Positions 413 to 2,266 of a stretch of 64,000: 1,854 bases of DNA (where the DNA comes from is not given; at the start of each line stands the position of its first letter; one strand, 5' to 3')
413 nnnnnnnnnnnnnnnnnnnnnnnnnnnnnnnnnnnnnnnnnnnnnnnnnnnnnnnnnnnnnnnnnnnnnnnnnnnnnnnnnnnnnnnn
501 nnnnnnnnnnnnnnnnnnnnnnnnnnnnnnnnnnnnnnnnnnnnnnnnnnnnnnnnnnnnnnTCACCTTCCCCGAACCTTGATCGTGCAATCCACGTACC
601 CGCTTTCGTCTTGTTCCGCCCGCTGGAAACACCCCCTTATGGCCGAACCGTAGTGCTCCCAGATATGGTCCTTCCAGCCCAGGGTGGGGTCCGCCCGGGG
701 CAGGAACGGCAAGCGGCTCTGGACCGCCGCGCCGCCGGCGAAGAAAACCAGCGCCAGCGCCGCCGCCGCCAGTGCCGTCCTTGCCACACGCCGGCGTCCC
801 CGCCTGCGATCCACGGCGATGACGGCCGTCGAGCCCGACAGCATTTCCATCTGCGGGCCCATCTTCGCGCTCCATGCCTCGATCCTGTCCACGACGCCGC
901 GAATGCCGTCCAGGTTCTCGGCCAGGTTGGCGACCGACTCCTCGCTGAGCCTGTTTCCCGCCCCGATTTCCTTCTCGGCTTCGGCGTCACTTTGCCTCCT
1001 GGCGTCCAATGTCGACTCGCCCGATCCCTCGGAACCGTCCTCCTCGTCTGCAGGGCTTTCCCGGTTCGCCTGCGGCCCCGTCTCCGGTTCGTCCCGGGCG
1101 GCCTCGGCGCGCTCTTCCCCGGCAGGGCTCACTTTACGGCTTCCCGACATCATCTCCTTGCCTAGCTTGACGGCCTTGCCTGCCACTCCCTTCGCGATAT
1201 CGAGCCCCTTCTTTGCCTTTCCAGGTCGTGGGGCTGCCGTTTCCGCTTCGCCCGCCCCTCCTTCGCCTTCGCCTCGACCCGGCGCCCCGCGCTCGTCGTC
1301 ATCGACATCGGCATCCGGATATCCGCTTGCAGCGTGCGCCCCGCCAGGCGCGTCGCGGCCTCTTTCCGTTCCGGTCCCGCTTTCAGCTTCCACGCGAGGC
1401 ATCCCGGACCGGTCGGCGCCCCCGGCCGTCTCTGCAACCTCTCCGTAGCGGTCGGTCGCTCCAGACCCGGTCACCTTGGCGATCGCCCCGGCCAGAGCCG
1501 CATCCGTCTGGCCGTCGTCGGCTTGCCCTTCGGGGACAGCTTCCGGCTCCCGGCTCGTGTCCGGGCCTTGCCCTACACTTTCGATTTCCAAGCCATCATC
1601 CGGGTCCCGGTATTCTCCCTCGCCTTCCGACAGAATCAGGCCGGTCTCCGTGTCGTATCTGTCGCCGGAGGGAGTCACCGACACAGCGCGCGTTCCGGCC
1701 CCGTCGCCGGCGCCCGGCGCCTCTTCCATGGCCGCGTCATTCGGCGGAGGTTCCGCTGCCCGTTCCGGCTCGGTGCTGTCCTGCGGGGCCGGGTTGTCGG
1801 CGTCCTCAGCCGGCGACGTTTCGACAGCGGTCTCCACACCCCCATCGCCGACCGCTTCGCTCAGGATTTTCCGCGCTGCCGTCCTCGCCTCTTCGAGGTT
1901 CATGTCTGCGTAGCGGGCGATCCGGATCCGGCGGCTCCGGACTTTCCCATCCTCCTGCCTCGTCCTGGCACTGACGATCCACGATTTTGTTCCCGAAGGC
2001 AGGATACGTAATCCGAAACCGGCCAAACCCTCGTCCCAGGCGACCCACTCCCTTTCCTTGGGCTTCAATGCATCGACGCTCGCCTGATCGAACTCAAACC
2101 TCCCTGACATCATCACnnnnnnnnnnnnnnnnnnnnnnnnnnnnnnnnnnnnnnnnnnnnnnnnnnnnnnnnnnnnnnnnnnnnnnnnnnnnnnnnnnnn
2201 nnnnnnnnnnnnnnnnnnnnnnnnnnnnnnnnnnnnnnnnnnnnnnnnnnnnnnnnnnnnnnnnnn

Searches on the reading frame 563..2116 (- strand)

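Call 35: search_protein_families(library=pfam, proteins=[window:563-2116:-], max_evalue=0.01)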
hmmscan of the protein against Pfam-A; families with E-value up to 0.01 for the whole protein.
window:563-2116:- (517 aa): 1 family
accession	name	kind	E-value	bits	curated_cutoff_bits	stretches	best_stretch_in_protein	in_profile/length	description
PF13356.12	Arm-DNA-bind_3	-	9.9e-10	38.9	27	1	12-87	4-69/83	Arm DNA-binding domain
